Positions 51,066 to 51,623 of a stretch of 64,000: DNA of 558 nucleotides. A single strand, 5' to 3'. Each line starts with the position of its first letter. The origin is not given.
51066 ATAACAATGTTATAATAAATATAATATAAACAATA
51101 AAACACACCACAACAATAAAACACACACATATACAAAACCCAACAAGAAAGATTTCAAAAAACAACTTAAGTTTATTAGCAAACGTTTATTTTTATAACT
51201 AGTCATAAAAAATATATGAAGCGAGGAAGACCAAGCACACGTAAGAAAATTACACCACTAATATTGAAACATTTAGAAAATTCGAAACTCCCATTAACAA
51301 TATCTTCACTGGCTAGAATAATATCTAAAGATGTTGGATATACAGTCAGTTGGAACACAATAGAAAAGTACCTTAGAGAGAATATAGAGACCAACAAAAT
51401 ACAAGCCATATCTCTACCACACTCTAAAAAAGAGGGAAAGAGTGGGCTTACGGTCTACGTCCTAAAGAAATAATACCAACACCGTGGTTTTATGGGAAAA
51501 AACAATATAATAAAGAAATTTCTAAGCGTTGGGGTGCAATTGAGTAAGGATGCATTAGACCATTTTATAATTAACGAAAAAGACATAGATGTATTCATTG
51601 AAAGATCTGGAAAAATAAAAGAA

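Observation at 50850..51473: Structured repeat region and small wHTH gene heading the DP1-like/polB cluster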

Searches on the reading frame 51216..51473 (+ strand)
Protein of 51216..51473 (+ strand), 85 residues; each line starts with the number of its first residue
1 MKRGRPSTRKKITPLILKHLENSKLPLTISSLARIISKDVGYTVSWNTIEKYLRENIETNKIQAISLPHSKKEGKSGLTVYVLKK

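Call 8: search_protein_families(library=pfam, proteins=[window:51216-51473:+], max_evalue=0.01)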
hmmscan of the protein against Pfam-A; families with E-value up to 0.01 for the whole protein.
window:51216-51473:+ (85 aa): 0 families

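Call 9: search_protein_families(library=ncbifam, proteins=[window:51216-51473:+], max_evalue=0.01)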
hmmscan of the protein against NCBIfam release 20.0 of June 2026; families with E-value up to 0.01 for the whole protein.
window:51216-51473:+ (85 aa): 0 families

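Call 13: find_encoding_contigs(protein=window:51216-51473:+, flank=10000, max_places=10)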
Protein window:51216-51473:+ (85 aa): 4 contigs read that carry it; 4 places shown.
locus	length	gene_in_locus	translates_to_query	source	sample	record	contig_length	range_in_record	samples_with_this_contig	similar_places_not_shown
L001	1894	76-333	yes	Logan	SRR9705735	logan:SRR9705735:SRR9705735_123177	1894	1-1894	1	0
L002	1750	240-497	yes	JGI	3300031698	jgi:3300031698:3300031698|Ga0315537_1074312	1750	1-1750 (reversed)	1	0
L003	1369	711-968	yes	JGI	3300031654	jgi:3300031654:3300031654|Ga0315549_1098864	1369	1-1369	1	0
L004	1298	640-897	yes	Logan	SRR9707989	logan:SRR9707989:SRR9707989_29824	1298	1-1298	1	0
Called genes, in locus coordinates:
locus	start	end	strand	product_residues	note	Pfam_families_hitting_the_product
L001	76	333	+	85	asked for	-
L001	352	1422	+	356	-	-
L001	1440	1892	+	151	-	?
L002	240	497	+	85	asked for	-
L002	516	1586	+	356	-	-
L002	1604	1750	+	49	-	?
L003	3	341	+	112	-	?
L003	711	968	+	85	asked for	-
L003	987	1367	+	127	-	?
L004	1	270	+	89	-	?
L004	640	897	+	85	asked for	-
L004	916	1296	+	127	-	?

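Call 14: find_homologous_proteins(query=window:51216-51470:+, max_evalue=0.01)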
Query window:51216-51470:+ (85 aa): 42 proteins with E <= 0.01 among 42 candidates.
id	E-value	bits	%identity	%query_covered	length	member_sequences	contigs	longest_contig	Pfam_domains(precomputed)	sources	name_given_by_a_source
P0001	1.2e-46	173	100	100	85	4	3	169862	-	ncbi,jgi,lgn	-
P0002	5.1e-35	136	76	100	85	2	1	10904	-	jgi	jgi:hypothetical protein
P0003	1.6e-34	135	75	100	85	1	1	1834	-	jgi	jgi:hypothetical protein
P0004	8.0e-33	129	71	100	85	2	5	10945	-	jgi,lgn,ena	-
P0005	2.4e-31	125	75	100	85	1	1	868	-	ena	-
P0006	4.7e-31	124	74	100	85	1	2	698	-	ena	-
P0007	6.8e-26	107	68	100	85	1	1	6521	-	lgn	-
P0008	5.5e-25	105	60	100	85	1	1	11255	-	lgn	-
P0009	9.3e-25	104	61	100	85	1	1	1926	-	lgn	-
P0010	3.7e-24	102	64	100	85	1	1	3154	-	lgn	-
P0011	4.8e-24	102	62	100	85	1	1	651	-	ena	-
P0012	1.9e-23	100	64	100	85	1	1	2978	-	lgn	-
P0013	3.3e-23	99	60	100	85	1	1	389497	-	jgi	jgi:hypothetical protein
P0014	3.6e-23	99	58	100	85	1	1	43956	-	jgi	-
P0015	5.0e-23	98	62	100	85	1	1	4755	-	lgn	-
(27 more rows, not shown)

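Call 16: find_related_loci(query=A2, collection=genome_contigs, flank=6000)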
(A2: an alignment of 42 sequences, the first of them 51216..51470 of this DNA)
Query A2 (85 aa) in genome_contigs; peptide patterns used: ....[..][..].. (x = any residue, [..] = any of these).
96 stretches matched a pattern; 35 encode a relative of the query (tblastn E <= 1e-3); 35 distinct loci.
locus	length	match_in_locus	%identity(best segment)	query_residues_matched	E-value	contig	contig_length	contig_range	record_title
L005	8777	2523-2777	60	1-85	2e-30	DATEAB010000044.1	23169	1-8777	MAG TPA_asm: archaeon isolate SMAG_U8207 k141_1630852, whole genome shotgun sequence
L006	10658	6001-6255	52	1-85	2e-29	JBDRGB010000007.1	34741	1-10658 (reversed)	MAG: Candidatus Aenigmatarchaeota archaeon isolate MEGAHIT-group-1.408 k141_6205722, whole genome shotgun sequence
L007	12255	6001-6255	59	1-85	6e-29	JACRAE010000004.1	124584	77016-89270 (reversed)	MAG: Candidatus Aenigmatarchaeota archaeon isolate NC_groundwater_1585_Pr3_B-0.1um_56_48 SR-2_scaffold_141_1576196, whol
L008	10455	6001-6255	60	1-85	2e-28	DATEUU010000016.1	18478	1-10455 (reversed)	MAG TPA_asm: archaeon isolate SMAG_U8349 k141_210756, whole genome shotgun sequence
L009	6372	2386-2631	59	1-82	3e-28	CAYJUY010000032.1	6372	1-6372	MAG TPA_asm: uncultured archaeon isolate ERP125453_co1_359 genome assembly, contig: NODE_15852_length_6372_cov_4.809403,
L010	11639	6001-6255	55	1-85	2e-27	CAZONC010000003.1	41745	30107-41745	MAG TPA_asm: uncultured archaeon isolate SRP104967_co1_72 genome assembly, contig: NODE_274_length_41745_cov_14.736388,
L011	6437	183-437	56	1-85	5e-27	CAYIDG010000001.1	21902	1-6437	MAG TPA_asm: uncultured archaeon isolate ERP119705_co1_846 genome assembly, contig: NODE_2522_length_21902_cov_4.492104,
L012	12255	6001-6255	53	1-85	1e-26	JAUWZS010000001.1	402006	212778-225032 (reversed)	MAG: Candidatus Aenigmatarchaeota archaeon isolate CSMAG_2742 CSMAG_2742_k141_853591_length_402006_cov_52.0000, whole ge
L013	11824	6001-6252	54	1-84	2e-26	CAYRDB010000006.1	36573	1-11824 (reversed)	MAG TPA_asm: uncultured archaeon isolate SRP239243_co2_306 genome assembly, contig: NODE_1585_length_36573_cov_11.401994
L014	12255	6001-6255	53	1-85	3e-26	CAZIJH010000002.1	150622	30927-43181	MAG TPA_asm: uncultured archaeon isolate SRP269290_co3_888 genome assembly, contig: NODE_59_length_150622_cov_6.416227,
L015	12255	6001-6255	53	1-85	8e-26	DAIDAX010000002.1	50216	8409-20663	MAG TPA_asm: bacterium isolate clean1851 NODE_2_length_50216_cov_11.719120, whole genome shotgun sequence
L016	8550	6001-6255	53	1-85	2e-25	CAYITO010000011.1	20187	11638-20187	MAG TPA_asm: uncultured archaeon isolate ERP119705_co6_956 genome assembly, contig: NODE_2842_length_20187_cov_6.388685,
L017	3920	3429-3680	57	1-84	5e-25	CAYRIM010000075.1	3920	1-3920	MAG TPA_asm: uncultured Candidatus Saccharibacteria bacterium isolate binchicken_co256_359 genome assembly, contig: NODE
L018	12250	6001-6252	59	1-85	1e-24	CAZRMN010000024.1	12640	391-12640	MAG TPA_asm: uncultured archaeon isolate binchicken_co6_549 genome assembly, contig: NODE_5809_length_12640_cov_8.581009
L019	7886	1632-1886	52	1-85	5e-28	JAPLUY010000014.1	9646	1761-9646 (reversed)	MAG: Candidatus Aenigmatarchaeota archaeon isolate LacPavin_0920_SED3_MAG_58_13 LacPavin_0920_SED3_scaffold_3477363, who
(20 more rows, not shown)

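Call 37: search_solved_structures(query=A2, max_evalue=10)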
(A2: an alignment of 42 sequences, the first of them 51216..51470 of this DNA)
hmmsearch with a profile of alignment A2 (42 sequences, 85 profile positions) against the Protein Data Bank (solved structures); distinct sequences matched with E-value up to 10: 0.

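Call 41: predict_structure(alignment_id=A2)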
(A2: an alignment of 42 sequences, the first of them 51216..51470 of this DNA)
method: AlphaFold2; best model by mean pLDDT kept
length: 85 residues; sequences in the alignment: 42
mean_pLDDT: 89.0   pTM: 0.76
mean pLDDT of the five models: 89.0, 88.9, 88.5, 86.7, 82.1
residues with pLDDT >= 90: 58; 70-90: 23; 50-70: 2; < 50: 2
segments of 3 or more residues with pLDDT < 50: none
pLDDT, mean of each block of 10 residues (from residue 1): 71 94 93 95 94 92 90 84 87
secondary structure, 60 per line:
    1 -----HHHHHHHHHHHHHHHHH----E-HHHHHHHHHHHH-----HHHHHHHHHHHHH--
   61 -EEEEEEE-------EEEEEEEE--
elements in order: H6-22 H29-40 H46-58 E62-68 E76-83

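Call 44: fold_search(model_id=the predicted structure, library=pdb)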
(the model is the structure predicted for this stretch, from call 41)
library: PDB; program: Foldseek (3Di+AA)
matches with E <= 10: 1022; with E <= 0.001: 3
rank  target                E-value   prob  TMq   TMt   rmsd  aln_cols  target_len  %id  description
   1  3elk_A                3.9e-04  1.00  0.77  0.63   2.1        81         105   23  Crystal structure of putative transcriptional regulator TA0346 from Thermoplasma acidophilum (released 2008-09-30)
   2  3elk_B                8.3e-04  1.00  0.75  0.63   1.9        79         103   25  Crystal structure of putative transcriptional regulator TA0346 from Thermoplasma acidophilum (released 2008-09-30)
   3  8a22_Xf               8.8e-04  1.00  0.73  0.33   3.2        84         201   15  Structure of the mitochondrial ribosome from Polytomella magna (released 2022-11-16)
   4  9qbc                  1.5e-03  1.00  0.72  0.60   2.8        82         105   13  Crystal structure of Brachyspira hampsonii PadR (released 2026-03-11)
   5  2p4w_B                2.3e-03  1.00  0.54  0.26   3.6        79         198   24  Crystal structure of heat shock regulator from Pyrococcus furiosus (released 2007-03-27)
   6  7vwv_B                2.6e-03  1.00  0.63  0.72   4.2        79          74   15  The crystal structure of African swine fever virus I73R (released 2022-11-16)
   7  9qbd_A                3.4e-03  1.00  0.70  0.59   2.8        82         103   15  Crystal structure of Brachyspira hampsonii PadR with Leu88 replaced by 3-aminotyrosine (released 2026-03-11)
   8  1f4k_A                3.4e-03  1.00  0.67  0.51   3.8        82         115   16  CRYSTAL STRUCTURE OF THE REPLICATION TERMINATOR PROTEIN/B-SITE DNA COMPLEX (released 2001-06-08)
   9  7viv_A                3.6e-03  1.00  0.63  0.73   4.2        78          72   15  Crystal structure of the I73R from African Swine Fever Virus (released 2022-09-07)
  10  6cmv_C                3.6e-03  1.00  0.61  0.47   3.9        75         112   23  Crystal structure of Archaeal Biofilm Regulator (AbfR2) from Sulfolobus acidocaldarius (released 2018-11-14)
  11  5h20                  3.9e-03  1.00  0.63  0.54   3.5        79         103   15  X-ray structure of PadR-like Transcription factor from bacteroid fragilis (released 2017-03-08)
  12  2mh2_MODEL_1_A        4.4e-03  1.00  0.62  0.80   2.6        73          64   16  Structural insights into the DNA recognition and protein interaction domains reveal fundamental homologous DNA (released 2014-04-16)
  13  8ioi_A                4.8e-03  1.00  0.64  0.31   2.6        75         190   21  Crystal Structure of PadR- family transcriptional regulator Rv1176c from Mycobacterium tuberculosis H37Rv. (released 2024-03-13)
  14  9qbd_B                4.8e-03  1.00  0.67  0.54   4.6        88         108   15  Crystal structure of Brachyspira hampsonii PadR with Leu88 replaced by 3-aminotyrosine (released 2026-03-11)
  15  6cmv_D                4.8e-03  1.00  0.61  0.48   3.7        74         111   26  Crystal structure of Archaeal Biofilm Regulator (AbfR2) from Sulfolobus acidocaldarius (released 2018-11-14)
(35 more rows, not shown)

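Call 46: find_encoding_contigs(protein=P0002, flank=3000, max_places=3)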
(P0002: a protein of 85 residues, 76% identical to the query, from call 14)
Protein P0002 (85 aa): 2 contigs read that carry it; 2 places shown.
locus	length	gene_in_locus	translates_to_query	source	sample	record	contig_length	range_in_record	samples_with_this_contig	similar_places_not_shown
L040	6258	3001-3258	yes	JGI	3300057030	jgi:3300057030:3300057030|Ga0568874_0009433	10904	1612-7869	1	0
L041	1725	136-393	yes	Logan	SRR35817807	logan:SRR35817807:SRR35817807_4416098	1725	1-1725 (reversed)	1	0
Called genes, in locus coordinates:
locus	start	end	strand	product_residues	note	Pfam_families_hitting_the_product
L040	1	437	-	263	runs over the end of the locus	PF00571:CBS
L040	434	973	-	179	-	PF00571:CBS, PF07282:Cas12f1-like_TNB (weak)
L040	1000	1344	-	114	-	PF01870:Hjc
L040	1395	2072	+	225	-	PF00149:Metallophos, PF12850:Metallophos_2, PF14582:Metallophos_3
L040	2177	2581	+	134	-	-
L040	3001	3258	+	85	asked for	-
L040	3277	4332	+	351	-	-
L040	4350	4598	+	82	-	-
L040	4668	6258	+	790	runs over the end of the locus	PF03104:DNA_pol_B_exo1, PF13482:RNase_H_2 (weak), PF03175:DNA_pol_B_2 (faint), PF00136:DNA_pol_B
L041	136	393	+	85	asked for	-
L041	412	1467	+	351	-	-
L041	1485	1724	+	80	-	?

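Call 47: find_encoding_contigs(protein=P0004, flank=3000, max_places=3)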
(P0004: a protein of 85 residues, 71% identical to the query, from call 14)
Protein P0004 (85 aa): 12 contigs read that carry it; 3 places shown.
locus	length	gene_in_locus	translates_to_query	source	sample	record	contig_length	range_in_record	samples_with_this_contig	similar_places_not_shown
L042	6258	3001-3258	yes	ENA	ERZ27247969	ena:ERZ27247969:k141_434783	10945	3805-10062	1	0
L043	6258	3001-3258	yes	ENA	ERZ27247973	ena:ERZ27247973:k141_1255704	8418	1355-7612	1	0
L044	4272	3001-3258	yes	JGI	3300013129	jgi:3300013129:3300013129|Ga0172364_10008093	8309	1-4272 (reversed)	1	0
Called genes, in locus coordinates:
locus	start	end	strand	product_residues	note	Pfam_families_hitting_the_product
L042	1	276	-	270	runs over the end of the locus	PF00571:CBS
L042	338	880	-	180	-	PF00571:CBS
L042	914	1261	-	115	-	PF01870:Hjc (weak)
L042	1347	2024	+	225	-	PF00149:Metallophos, PF12850:Metallophos_2, PF14582:Metallophos_3 (weak)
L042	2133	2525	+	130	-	-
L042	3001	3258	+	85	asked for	-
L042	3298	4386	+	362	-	-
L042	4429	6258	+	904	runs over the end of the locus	?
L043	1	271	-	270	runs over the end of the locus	PF00571:CBS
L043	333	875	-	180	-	PF00571:CBS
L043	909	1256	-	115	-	PF01870:Hjc (weak)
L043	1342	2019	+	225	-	PF00149:Metallophos, PF12850:Metallophos_2, PF14582:Metallophos_3 (weak)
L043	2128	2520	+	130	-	-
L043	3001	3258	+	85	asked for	-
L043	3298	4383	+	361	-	-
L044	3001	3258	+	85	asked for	-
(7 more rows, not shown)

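Call 48: find_encoding_contigs(protein=P0007, flank=3000, max_places=3)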
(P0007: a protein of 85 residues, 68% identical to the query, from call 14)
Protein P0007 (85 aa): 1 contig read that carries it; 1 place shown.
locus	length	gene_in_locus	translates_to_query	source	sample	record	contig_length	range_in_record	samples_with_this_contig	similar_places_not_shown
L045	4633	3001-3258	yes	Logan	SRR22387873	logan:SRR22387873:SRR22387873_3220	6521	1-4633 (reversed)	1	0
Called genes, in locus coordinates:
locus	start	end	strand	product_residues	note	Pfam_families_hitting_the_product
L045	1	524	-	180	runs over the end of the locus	PF00571:CBS, PF07282:Cas12f1-like_TNB (weak)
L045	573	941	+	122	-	PF01870:Hjc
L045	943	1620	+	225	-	PF00149:Metallophos, PF12850:Metallophos_2, PF14582:Metallophos_3 (weak)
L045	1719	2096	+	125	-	-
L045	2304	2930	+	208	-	PF12840:HTH_20 (weak)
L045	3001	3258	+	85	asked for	-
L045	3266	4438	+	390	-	-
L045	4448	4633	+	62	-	?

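Call 76: find_related_loci(query=A2, collection=viral_contigs, flank=5000)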
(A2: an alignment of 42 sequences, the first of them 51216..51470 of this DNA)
Query A2 (85 aa) in viral_contigs; peptide patterns used: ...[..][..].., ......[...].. (x = any residue, [..] = any of these).
91 stretches matched a pattern, but none encodes a relative of the query by tblastn (E <= 1e-3).

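Call 79: search_protein_families(library=pfam, proteins=[window:51216-51470:+], max_evalue=10)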
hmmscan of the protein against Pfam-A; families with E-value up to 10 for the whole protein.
window:51216-51470:+ (85 aa): 1 family
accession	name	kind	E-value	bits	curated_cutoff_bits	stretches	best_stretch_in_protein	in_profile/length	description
PF24739.1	DUF7690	-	0.14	13.1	25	1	33-60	18-46/84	Domain of unknown function (DUF7690)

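Call 85: search_protein_representatives(alignment_id=A2)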
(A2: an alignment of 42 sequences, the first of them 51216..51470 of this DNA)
Query: 42 sequences, 85 profile positions. Proteins with E-value up to 0.001 (for the whole library): 82; up to 1e-10: 25; up to 1e-30: 3. The best 82 are listed.
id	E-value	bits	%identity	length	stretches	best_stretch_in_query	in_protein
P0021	3.6e-39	148.7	-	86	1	1-85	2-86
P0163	4.7e-35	135.5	-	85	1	1-85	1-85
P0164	1.5e-32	127.6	-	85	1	1-85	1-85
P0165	1.6e-30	121.0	-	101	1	1-85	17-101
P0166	2.8e-30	120.3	-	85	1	1-85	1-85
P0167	4.2e-30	119.7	-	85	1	1-85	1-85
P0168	2.4e-29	117.3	-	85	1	1-85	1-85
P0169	3.0e-27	110.5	-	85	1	1-85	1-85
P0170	9.2e-27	109.0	-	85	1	1-85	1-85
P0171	3.4e-26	107.1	-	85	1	1-85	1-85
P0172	6.0e-24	100.0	-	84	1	1-85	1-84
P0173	2.4e-21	91.6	-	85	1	1-83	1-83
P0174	3.4e-21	91.1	-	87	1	1-82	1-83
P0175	2.9e-15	72.2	-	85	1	1-84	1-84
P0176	9.2e-15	70.5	-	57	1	29-85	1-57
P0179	5.9e-13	64.7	-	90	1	1-82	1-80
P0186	1.0e-10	57.5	-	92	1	1-84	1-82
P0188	6.1e-10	55.1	-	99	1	1-82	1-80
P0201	5.1e-08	48.9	-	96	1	1-70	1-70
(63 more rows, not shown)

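Call 87: find_encoding_contigs(protein=P0179, flank=6000, max_places=3)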
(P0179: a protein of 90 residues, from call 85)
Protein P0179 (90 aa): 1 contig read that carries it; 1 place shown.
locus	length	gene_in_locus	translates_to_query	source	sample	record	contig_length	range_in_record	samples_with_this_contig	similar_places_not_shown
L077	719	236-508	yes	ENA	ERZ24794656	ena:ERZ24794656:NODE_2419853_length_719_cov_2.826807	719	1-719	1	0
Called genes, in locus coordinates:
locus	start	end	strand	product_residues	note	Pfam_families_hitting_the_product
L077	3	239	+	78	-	?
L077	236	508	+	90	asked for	-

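Call 88: find_encoding_contigs(protein=P0186, flank=6000, max_places=3)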
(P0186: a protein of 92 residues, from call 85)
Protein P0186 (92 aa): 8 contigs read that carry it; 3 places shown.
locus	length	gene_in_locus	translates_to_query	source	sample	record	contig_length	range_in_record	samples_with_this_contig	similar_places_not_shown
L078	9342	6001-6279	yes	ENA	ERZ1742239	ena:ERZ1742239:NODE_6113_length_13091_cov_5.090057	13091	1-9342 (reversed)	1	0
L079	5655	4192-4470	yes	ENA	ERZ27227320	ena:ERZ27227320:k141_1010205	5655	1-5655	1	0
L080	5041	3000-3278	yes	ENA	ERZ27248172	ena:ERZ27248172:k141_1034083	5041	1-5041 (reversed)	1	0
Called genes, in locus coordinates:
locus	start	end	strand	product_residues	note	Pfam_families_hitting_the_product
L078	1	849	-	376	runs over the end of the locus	-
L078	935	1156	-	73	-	-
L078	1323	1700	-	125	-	-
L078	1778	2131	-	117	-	-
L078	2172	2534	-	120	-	-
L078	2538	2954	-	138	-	PF11171:DUF2958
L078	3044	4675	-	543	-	-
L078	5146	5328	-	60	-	-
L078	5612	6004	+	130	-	-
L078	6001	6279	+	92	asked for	-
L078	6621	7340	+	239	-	PF08281:Sigma70_r4_2 (weak), PF04545:Sigma70_r4 (faint)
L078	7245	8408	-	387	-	PF13191:AAA_16, PF00004:AAA (weak), PF13401:AAA_22, PF22703:Cdc6_lid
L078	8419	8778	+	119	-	-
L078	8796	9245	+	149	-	-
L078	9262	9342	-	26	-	?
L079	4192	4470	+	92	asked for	-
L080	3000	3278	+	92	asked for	-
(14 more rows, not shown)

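Call 92: find_encoding_contigs(protein=P0188, flank=7000, max_places=3)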
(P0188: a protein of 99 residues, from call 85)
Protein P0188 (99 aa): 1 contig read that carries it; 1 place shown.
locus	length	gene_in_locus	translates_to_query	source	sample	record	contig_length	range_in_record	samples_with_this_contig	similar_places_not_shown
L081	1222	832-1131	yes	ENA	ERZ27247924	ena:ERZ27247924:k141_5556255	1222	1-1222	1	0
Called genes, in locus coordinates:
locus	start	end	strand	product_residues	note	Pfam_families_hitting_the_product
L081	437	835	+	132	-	-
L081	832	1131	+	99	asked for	-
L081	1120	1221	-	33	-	?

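Call 93: find_encoding_contigs(protein=P0175, flank=7000, max_places=3)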
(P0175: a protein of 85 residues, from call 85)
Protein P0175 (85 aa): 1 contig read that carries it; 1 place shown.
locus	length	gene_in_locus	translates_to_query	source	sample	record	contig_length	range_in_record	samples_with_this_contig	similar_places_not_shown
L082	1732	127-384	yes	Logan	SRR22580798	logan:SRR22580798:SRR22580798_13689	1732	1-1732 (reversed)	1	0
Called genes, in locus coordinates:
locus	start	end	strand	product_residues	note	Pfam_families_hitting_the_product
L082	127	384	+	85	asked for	PF01475:FUR (faint)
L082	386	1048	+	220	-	PF01022:HTH_5 (faint)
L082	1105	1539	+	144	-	-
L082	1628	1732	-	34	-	?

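Call 94: find_encoding_contigs(protein=P0201, flank=7000, max_places=3)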
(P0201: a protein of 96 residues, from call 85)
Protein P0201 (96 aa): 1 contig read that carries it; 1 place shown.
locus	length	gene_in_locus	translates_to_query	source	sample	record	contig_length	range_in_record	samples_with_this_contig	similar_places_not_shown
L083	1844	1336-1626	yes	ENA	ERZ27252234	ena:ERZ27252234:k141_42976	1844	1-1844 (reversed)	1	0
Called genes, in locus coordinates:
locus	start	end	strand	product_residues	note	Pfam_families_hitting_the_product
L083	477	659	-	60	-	-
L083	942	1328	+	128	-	-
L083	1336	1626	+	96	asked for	-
